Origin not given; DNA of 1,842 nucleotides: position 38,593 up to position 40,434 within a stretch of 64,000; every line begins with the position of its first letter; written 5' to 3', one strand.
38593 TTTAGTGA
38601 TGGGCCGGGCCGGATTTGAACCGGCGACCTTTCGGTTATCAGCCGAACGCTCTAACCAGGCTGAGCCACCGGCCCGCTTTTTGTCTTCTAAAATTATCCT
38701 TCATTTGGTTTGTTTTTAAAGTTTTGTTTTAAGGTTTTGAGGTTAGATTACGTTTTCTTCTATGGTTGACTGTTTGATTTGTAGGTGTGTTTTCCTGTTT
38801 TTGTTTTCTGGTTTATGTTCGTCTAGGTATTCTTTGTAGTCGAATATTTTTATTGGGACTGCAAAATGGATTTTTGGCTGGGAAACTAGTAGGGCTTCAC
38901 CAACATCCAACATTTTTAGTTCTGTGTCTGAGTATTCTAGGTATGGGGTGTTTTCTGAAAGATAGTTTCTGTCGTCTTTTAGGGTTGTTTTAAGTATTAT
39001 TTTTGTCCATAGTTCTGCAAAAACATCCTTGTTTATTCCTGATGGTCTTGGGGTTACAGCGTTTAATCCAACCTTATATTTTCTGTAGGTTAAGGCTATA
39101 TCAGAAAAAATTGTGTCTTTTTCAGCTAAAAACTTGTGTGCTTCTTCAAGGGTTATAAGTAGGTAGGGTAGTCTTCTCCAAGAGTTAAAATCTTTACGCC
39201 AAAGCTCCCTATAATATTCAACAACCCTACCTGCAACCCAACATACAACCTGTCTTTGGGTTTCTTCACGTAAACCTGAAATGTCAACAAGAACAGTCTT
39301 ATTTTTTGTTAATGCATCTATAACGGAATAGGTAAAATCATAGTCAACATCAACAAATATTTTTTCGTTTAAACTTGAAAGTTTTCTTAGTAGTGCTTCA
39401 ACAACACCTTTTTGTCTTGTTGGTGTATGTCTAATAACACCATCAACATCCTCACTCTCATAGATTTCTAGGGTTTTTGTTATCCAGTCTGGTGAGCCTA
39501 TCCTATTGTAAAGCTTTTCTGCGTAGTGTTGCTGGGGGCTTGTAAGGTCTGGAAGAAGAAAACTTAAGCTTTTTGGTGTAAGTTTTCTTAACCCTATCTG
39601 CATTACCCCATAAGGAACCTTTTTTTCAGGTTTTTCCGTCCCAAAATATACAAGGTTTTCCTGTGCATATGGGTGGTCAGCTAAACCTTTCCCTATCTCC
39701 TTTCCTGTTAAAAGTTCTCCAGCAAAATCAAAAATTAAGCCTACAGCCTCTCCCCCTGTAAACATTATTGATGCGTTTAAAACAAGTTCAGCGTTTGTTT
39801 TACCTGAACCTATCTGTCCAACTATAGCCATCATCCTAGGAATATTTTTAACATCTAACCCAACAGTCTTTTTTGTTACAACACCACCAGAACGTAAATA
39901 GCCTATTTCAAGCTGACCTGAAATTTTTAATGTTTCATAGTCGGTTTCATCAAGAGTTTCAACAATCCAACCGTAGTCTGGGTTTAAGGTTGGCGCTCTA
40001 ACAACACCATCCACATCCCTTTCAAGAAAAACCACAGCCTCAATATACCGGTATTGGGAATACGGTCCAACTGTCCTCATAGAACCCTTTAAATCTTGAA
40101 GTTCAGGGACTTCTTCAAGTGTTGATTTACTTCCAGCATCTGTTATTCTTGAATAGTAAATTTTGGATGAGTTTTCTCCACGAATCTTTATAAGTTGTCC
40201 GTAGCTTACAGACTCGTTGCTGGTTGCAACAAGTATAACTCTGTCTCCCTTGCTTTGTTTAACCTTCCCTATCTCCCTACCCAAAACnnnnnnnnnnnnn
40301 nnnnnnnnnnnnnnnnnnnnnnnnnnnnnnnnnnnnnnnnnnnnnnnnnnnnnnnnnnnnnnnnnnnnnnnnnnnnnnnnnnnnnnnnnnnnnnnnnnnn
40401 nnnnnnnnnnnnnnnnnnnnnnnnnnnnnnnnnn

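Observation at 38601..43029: Stand-alone nurA-herA operon next to tRNA-Ile, with a metallophosphoesterase and an MBL hydrolase but no mre11/rad50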

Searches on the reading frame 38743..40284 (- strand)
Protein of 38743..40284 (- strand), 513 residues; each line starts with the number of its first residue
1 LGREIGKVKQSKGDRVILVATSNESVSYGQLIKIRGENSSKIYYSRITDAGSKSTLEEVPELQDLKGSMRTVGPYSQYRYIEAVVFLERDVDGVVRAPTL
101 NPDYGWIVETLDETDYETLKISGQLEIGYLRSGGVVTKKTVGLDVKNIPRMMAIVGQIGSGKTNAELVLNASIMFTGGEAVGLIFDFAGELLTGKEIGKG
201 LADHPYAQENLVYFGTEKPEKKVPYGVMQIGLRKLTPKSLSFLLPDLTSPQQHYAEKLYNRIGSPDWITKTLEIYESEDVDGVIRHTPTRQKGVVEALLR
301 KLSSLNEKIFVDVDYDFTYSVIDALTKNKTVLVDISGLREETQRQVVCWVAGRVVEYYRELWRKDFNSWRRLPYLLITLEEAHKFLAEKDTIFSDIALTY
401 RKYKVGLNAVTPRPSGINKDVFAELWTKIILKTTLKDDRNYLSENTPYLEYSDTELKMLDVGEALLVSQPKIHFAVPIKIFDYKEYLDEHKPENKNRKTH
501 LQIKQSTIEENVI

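Call 4: search_protein_families(library=pfam, proteins=[window:38743-40284:-], max_evalue=0.01)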
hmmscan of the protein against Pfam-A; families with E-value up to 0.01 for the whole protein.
window:38743-40284:- (513 aa): 2 families
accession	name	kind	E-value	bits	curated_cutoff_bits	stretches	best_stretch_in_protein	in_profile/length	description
PF01935.23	DUF87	-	6.3e-13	49.8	23.2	1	126-347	2-213/220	Helicase HerA, central domain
PF04472.17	SepF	-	0.0042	17.7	27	0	318-354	12-48/72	Cell division protein SepF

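Call 5: search_protein_families(library=ncbifam, proteins=[window:38743-40284:-], max_evalue=0.01)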
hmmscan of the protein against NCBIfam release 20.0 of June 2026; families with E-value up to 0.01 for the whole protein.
window:38743-40284:- (513 aa): 5 families
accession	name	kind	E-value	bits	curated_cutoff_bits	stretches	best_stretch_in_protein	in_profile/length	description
NF040937.1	HerA_Thermprot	equivalog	1.1e-26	93.3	800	2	290-493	270-474/487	DNA double-strand break repair helicase HerA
NF053655.1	CedD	equivalog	5.4e-20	71.5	600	2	292-480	343-525/527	DNA-translocating ATPase CedD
NF040819.1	helicase_HerA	equivalog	1.2e-11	43.8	970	1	375-486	404-520/561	DNA double-strand break repair helicase HerA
NF042944.1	HerA_antiphage_2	equivalog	8e-06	24.9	850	1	328-469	377-532/576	anti-phage-associated helicase HerA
NF042943.1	HerA_antiphage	equivalog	0.00045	18.9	800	0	346-445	408-514/566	anti-phage-associated helicase HerA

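Call 6: search_protein_families(library=padloc, proteins=[window:38743-40284:-], max_evalue=0.01)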
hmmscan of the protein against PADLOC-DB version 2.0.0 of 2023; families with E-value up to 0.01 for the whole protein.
window:38743-40284:- (513 aa): 11 families
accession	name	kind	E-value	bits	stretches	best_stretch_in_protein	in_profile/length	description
PDLC04105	HerA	-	1.3e-16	58.3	1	326-469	377-525/576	-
PDLC04140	mad8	-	1.4e-08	32.6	1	127-484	6-305/314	mads_8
PDLC04102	HerA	-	5.2e-07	26.4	1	323-466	460-606/654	-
PDLC04104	HerA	-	5.6e-07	26.6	1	370-469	217-326/379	-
PDLC02188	HerA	-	1.9e-06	25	1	328-469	377-532/578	-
PDLC04103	HerA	-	2.4e-06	24.2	1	329-480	400-556/579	-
PDLC02185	HerA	-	1.4e-05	22.1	0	350-444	424-525/585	-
PDLC04106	HerA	-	2.4e-05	21.1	1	328-467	469-616/667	-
PDLC01055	HerA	-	4.1e-05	20.6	0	301-436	356-483/532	Type III coevolved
PDLC04100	HerA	-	0.00054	16.8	0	345-444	413-519/580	-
PDLC04098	HerA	-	0.0022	14.6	0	326-420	482-586/686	-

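Call 8: find_encoding_contigs(protein=window:38743-40284:-, flank=10000, max_places=6)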
Protein window:38743-40284:- (513 aa): 2 contigs read that carry it; 2 places shown.
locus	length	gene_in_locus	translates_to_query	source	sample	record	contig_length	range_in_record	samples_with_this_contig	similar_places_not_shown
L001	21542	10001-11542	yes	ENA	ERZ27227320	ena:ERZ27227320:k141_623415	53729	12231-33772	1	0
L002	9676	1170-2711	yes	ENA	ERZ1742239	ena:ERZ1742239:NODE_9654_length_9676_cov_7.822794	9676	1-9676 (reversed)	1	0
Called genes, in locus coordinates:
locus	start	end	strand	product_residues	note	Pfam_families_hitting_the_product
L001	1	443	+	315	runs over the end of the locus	PF02653:BPD_transp_2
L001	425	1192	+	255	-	PF02463:SMC_N (faint), PF00005:ABC_tran, PF13555:AAA_29 (faint), PF13304:AAA_21 (faint)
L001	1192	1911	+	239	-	PF13476:AAA_23 (weak), PF13555:AAA_29 (faint), PF00005:ABC_tran, PF02463:SMC_N (weak), PF13175:AAA_15 (weak), PF13304:AAA_21 (faint)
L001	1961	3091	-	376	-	PF00180:Iso_dh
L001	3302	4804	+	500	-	PF00682:HMGL-like, PF22617:HCS_D2, PF08502:LeuA_dimer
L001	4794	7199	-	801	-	PF00133:tRNA-synt_1, PF09334:tRNA-synt_1g, PF08264:Anticodon_1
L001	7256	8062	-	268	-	PF23023:Anti-Pycsar_Apyc1 (weak), PF13483:Lactamase_B_3 (weak), PF12706:Lactamase_B_2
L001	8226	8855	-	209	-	PF00149:Metallophos, PF12850:Metallophos_2, PF14582:Metallophos_3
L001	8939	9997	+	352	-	PF09376:NurA (faint)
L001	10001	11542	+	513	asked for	PF01935:DUF87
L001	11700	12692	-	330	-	PF00296:Bac_luciferase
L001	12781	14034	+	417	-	PF01979:Amidohydro_1, PF07969:Amidohydro_3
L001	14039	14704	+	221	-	PF01872:RibD_C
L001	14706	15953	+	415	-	PF04055:Radical_SAM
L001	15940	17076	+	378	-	PF04055:Radical_SAM, PF19288:CofH_C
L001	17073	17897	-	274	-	PF00733:Asn_synthase (weak), PF02540:NAD_synthase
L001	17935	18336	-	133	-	PF02627:CMD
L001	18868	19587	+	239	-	PF00406:ADK, PF13207:AAA_17, PF13238:AAA_18 (weak), PF17213:Hydin_ADK (faint), PF05191:ADK_lid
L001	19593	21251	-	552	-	PF00890:FAD_binding_2, PF01134:GIDA (faint), PF07992:Pyr_redox_2 (faint)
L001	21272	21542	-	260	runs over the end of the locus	PF00111:Fer2 (weak), PF13237:Fer4_10 (faint), PF13534:Fer4_17 (faint), PF00037:Fer4 (faint), PF12838:Fer4_7 (weak), PF13187:Fer4_9, PF14697:Fer4_21 (weak)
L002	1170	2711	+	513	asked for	PF01935:DUF87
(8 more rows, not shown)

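Call 9: find_homologous_proteins(query=window:38743-40284:-, max_evalue=0.00001)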
Query window:38743-40284:- (513 aa): 719 proteins with E <= 0.00001 among 8000 candidates; the best 120 are listed.
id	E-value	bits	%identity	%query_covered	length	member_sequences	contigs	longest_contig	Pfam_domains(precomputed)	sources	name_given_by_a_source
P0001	0.0e+0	1145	100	100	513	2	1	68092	PF01935.24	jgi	-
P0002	0.0e+0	1140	99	100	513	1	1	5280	PF01935.24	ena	-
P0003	0.0e+0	1024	88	100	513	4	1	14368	PF01935.24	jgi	jgi:hypothetical protein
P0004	1.7e-280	949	82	100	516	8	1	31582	PF01935.24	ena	-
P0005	3.7e-240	816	71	100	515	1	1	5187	PF01935.24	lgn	-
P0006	1.5e-239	814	69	100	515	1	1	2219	PF01935.24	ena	-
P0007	6.1e-238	809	80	87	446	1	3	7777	PF01935.24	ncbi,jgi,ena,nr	ncbi:hypothetical protein DRO26_04140 [Candidatus Bathyarchaeota archaeon]|nr:MAG: hypothetical prot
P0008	7.6e-235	799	69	100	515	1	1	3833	PF01935.24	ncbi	-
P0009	1.4e-229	781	70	99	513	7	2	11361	PF01935.24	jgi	-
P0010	6.1e-226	769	67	100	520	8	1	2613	PF01935.24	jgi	-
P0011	1.3e-224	765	68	99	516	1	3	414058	PF01935.24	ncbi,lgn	ncbi:MAG: ATP-binding protein [Candidatus Bathyarchaeota archaeon]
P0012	3.1e-213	727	63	99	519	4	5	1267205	PF01935.24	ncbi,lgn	-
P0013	1.8e-205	702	63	99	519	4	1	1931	PF01935.24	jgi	-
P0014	1.3e-203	696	62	100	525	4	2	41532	PF01935.24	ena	-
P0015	6.3e-202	690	62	99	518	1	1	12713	PF01935.24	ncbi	-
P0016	1.4e-201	689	61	99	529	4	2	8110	PF01935.24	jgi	-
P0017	2.4e-200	685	62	99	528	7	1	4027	PF01935.24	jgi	jgi:hypothetical protein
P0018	3.7e-194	665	60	99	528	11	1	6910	PF01935.24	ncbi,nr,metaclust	ncbi:MAG: hypothetical protein AYL30_006230 [Candidatus Hecatellales archaeon B24]|nr:MAG: hypotheti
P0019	4.3e-143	496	50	96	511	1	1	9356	PF01935.24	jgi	-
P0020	1.1e-142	495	50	96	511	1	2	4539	PF01935.24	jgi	-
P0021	2.5e-142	494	50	96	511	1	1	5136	PF01935.24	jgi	-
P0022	3.7e-142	493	50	96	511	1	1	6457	PF01935.24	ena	-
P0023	4.0e-142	493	50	94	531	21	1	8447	PF01935.24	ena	-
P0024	7.3e-142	492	50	96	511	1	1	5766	PF01935.24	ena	-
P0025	8.4e-142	492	50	95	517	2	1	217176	PF01935.24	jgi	jgi:hypothetical protein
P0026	1.1e-141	491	49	96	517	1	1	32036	PF01935.24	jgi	-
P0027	2.4e-141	490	49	94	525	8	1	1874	PF01935.24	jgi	jgi:DNA helicase HerA-like ATPase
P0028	2.8e-141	490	50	95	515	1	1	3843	PF01935.24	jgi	jgi:DNA helicase HerA-like ATPase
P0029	4.6e-141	489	50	95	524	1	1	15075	PF01935.24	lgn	-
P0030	5.2e-141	489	49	96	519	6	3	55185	PF01935.24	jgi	jgi:hypothetical protein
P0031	6.4e-141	489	50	95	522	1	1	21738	PF01935.24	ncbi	-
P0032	1.0e-140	488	50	95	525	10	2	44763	PF01935.24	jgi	jgi:DNA helicase HerA-like ATPase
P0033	1.0e-140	488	51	96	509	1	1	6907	PF01935.24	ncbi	-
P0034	1.2e-140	488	50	97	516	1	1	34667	PF01935.24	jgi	-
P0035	1.3e-140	488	50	97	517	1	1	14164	PF01935.24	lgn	-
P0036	1.6e-140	488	50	95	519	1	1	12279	PF01935.24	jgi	-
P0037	3.1e-140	487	51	95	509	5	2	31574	PF01935.24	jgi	-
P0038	3.4e-140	487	49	96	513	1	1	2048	PF01935.24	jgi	-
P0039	3.5e-140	487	50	95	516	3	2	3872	PF01935.24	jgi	jgi:DNA helicase HerA-like ATPase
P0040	3.8e-140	486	50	95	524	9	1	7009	PF01935.24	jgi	jgi:DNA helicase HerA-like ATPase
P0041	4.6e-140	486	50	97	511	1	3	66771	PF01935.24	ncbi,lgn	ncbi:MAG: ATP-binding protein [Candidatus Bathyarchaeia archaeon]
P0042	4.9e-140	486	49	94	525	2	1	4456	PF01935.24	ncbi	-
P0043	6.3e-140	486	49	97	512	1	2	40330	PF01935.24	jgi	jgi:DNA helicase HerA-like ATPase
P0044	8.3e-140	485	50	95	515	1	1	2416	PF01935.24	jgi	-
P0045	8.8e-140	485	49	95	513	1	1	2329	PF01935.24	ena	-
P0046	9.4e-140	485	49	95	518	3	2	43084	PF01935.24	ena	-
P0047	1.2e-139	485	50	96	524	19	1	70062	PF01935.24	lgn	-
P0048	1.3e-139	485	50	96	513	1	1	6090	PF01935.24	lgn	-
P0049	1.8e-139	484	49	96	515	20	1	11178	PF01935.24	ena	-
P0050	1.9e-139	484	50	95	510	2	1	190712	PF01935.24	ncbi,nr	ncbi:MAG: ATP-binding protein [Candidatus Bathyarchaeota archaeon]|nr:ATP-binding protein [Candidatu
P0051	2.4e-139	484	51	95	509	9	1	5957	PF01935.24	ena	-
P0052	2.5e-139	484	50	96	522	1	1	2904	PF01935.24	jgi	jgi:DNA helicase HerA-like ATPase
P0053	2.8e-139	484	49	95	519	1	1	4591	PF01935.24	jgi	jgi:DNA helicase HerA-like ATPase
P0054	3.3e-139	483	50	95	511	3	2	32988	PF01935.24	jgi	jgi:DNA helicase HerA-like ATPase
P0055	3.6e-139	483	49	95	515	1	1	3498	PF01935.24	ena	-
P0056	3.6e-139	483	50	95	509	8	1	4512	PF01935.24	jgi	-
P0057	3.7e-139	483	49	95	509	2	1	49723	PF01935.24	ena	-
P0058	4.1e-139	483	50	95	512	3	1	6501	PF01935.24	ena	-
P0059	4.5e-139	483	50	96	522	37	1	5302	PF01935.24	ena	-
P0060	5.2e-139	483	50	95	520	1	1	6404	PF01935.24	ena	-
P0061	6.3e-139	482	49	95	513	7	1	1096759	PF01935.24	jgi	-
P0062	6.9e-139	482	50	95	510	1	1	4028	PF01935.24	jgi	jgi:DNA helicase HerA-like ATPase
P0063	7.3e-139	482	50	94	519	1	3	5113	PF01935.24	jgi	-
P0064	7.9e-139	482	49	96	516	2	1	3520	PF01935.24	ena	-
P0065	9.4e-139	482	49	97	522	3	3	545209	PF01935.24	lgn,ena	-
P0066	1.0e-138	482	49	95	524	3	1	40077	PF01935.24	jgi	jgi:DNA helicase HerA-like ATPase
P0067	1.1e-138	482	49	95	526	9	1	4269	PF01935.24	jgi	jgi:DNA helicase HerA-like ATPase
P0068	1.2e-138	481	49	95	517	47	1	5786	PF01935.24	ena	-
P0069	1.2e-138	481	49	95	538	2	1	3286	PF01935.24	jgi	jgi:DNA helicase HerA-like ATPase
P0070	1.3e-138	481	49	95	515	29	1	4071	PF01935.24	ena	-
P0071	1.3e-138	481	50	95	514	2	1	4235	PF01935.24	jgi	jgi:DNA helicase HerA-like ATPase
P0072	1.3e-138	481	50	95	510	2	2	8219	PF01935.24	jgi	jgi:DNA helicase HerA-like ATPase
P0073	1.3e-138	481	49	95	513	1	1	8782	PF01935.24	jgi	jgi:hypothetical protein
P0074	1.4e-138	481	50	96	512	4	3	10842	PF01935.24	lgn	-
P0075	1.5e-138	481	49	95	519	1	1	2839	PF01935.24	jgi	-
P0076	1.7e-138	481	48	95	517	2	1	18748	PF01935.24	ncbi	ncbi:MAG: ATP-binding protein [Candidatus Bathyarchaeota archaeon]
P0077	1.7e-138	481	49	96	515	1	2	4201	PF01935.24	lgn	-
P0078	1.9e-138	481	50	95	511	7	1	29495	PF01935.24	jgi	jgi:DNA helicase HerA-like ATPase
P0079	2.1e-138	481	50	95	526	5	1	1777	PF01935.24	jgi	jgi:DNA helicase HerA-like ATPase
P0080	2.1e-138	481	49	96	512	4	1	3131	PF01935.24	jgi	-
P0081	2.1e-138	481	49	96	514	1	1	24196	PF01935.24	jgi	jgi:hypothetical protein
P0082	2.1e-138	481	48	96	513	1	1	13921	PF01935.24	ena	-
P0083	2.1e-138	481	48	95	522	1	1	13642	PF01935.24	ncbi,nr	ncbi:MAG: hypothetical protein CW691_05885 [Candidatus Bathyarchaeum sp.]|nr:MAG: hypothetical prote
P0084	2.1e-138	481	49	95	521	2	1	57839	PF01935.24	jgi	-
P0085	2.2e-138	481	49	95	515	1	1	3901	PF01935.24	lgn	-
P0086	2.4e-138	480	49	96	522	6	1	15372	PF01935.24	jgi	jgi:hypothetical protein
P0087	2.5e-138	480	50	95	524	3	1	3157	PF01935.24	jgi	jgi:uncharacterized protein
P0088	2.5e-138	480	48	96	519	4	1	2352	PF01935.24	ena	-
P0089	2.8e-138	480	49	95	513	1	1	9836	PF01935.24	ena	-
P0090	3.0e-138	480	49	95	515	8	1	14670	PF01935.24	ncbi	-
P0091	3.1e-138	480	49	95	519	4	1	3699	PF01935.24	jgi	-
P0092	3.2e-138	480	49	95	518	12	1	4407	PF01935.24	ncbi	ncbi:MAG: ATP-binding protein [Candidatus Bathyarchaeia archaeon]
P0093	3.2e-138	480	50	95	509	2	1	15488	PF01935.24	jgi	jgi:DNA helicase HerA-like ATPase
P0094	3.5e-138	480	51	95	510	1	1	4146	PF01935.24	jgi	-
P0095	3.9e-138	480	49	95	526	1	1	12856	PF01935.24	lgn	-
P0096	3.9e-138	480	49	96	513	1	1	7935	PF01935.24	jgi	jgi:DNA helicase HerA-like ATPase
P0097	4.4e-138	480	49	96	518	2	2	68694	PF01935.24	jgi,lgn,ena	jgi:DNA helicase HerA-like ATPase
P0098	4.6e-138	480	51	94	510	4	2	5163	PF01935.24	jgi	jgi:DNA helicase HerA-like ATPase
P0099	4.6e-138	480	49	96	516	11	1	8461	PF01935.24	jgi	jgi:DNA helicase HerA-like ATPase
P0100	4.6e-138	480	50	95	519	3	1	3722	PF01935.24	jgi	jgi:hypothetical protein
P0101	5.2e-138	479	50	95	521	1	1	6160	PF01935.24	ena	-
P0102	5.3e-138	479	50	96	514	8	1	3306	PF01935.24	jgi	-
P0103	5.4e-138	479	49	96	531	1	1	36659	PF01935.24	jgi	jgi:DNA helicase HerA-like ATPase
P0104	5.4e-138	479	48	99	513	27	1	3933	PF01935.24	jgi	jgi:DNA helicase HerA-like ATPase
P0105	5.7e-138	479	49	96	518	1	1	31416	PF01935.24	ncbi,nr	ncbi:MAG: ATP-binding protein [Candidatus Bathyarchaeota archaeon]|nr:ATP-binding protein [Candidatu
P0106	6.0e-138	479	49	95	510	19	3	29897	PF01935.24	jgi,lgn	jgi:DNA helicase HerA-like ATPase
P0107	6.9e-138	479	49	95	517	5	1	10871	PF01935.24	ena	-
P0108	7.2e-138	479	48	99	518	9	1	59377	PF01935.24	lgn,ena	-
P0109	7.6e-138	479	50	96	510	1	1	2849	PF01935.24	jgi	jgi:DNA helicase HerA-like ATPase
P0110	7.7e-138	479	49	97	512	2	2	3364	PF01935.24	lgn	-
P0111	8.0e-138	479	49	95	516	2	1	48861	PF01935.24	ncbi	-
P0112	8.1e-138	479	49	97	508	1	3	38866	PF01935.24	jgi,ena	-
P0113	8.4e-138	479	50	95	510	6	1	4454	PF01935.24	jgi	jgi:DNA helicase HerA-like ATPase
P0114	8.6e-138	479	50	96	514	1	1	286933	PF01935.24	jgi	-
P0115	9.2e-138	479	48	95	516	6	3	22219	PF01935.24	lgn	-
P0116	9.3e-138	479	49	95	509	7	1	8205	PF01935.24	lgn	-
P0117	1.2e-137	478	48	95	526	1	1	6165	PF01935.24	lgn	-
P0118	1.2e-137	478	49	95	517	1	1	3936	PF01935.24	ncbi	-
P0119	1.3e-137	478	49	95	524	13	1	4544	PF01935.24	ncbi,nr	ncbi:ATP-binding protein [Candidatus Bathyarchaeota archaeon]|nr:ATP-binding protein [Candidatus Bat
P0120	1.4e-137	478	49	94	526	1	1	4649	PF01935.24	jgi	jgi:DNA helicase HerA-like ATPase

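Call 10: find_related_loci(query=window:38743-40284:-, collection=genome_contigs, flank=10000)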
Query window:38743-40284:- (513 aa) in genome_contigs; peptide patterns used: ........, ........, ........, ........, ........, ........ (x = any residue, [..] = any of these).
54 stretches matched a pattern; 6 encode a relative of the query (tblastn E <= 1e-3); 5 distinct loci.
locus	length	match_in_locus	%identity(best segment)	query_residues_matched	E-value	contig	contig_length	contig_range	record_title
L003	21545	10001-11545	68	4-513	0e+0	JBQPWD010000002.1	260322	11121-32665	MAG: Candidatus Bathyarchaeota archaeon isolate SZTDM_202302_bins_159 SZTDM_202302_bins_159_scaffold_2, whole genome sho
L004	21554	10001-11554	63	4-513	0e+0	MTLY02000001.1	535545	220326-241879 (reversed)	MAG: Candidatus Hecatella orcuttiae isolate JdFR-11 NRA7_48_14_length_535545_cov_231, whole genome shotgun sequence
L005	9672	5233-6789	62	2-513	0e+0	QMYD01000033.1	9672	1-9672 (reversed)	MAG: Candidatus Hecatellales archaeon isolate B26_G17 B26_Guay17_scaffold_02076, whole genome shotgun sequence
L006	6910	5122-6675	60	4-513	0e+0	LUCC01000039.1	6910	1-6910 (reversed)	MAG: Candidatus Hecatellales archaeon B24 isolate B25 scaffold6081, whole genome shotgun sequence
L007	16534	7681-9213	88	3-513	0e+0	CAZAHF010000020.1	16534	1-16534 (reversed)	MAG TPA_asm: uncultured Candidatus Bathyarchaeia archaeon isolate binchicken_co184_336 genome assembly, contig: NODE_617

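Call 15: find_encoding_contigs(protein=P0061, flank=10000, max_places=2)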
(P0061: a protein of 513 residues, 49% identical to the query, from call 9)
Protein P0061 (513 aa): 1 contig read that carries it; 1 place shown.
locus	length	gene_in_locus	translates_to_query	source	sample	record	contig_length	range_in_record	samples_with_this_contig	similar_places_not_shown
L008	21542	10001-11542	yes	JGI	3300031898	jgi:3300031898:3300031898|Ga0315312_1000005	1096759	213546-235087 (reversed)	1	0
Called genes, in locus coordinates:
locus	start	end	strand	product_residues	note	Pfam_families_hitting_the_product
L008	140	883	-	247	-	PF05204:Hom_end, PF14528:LAGLIDADG_3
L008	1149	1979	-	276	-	PF01048:PNP_UDP_1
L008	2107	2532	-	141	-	-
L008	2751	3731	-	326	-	PF04014:MazE_antitoxin (weak), PF01895:PhoU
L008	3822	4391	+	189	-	PF04250:DUF429 (weak)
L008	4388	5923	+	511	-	PF00149:Metallophos, PF04042:DNA_pol_E_B, PF12850:Metallophos_2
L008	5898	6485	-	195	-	PF01949:Endo_dU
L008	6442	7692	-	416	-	PF01637:ATPase_2 (weak), PF05621:TniB (faint), PF13191:AAA_16, PF00004:AAA, PF13401:AAA_22, PF22606:Cdc6-ORC-like_ATPase_lid, PF22703:Cdc6_lid, PF09079:WHD_Cdc6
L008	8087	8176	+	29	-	-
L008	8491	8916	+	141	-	-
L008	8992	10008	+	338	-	-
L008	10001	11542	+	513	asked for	PF01935:DUF87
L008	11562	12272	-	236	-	PF01978:TrmB (faint), PF01047:MarR (weak), PF13463:HTH_27 (faint)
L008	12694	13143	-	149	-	-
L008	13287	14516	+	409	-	PF00155:Aminotran_1_2, PF01041:DegT_DnrJ_EryC1 (weak)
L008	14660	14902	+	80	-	PF05129:Zn_ribbon_Elf1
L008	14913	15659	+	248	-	PF01884:PcrB, PF00977:His_biosynth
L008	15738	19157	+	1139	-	PF03833:PolC_DP2_N, PF24844:PolC_DP2_central, PF24846:PolC_DP2_cat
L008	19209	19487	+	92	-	-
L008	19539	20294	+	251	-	PF00702:Hydrolase, PF13419:HAD_2, PF13242:Hydrolase_like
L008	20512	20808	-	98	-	PF03819:MazG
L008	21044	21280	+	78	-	-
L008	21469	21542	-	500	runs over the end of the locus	PF13173:AAA_14, PF13635:DUF4143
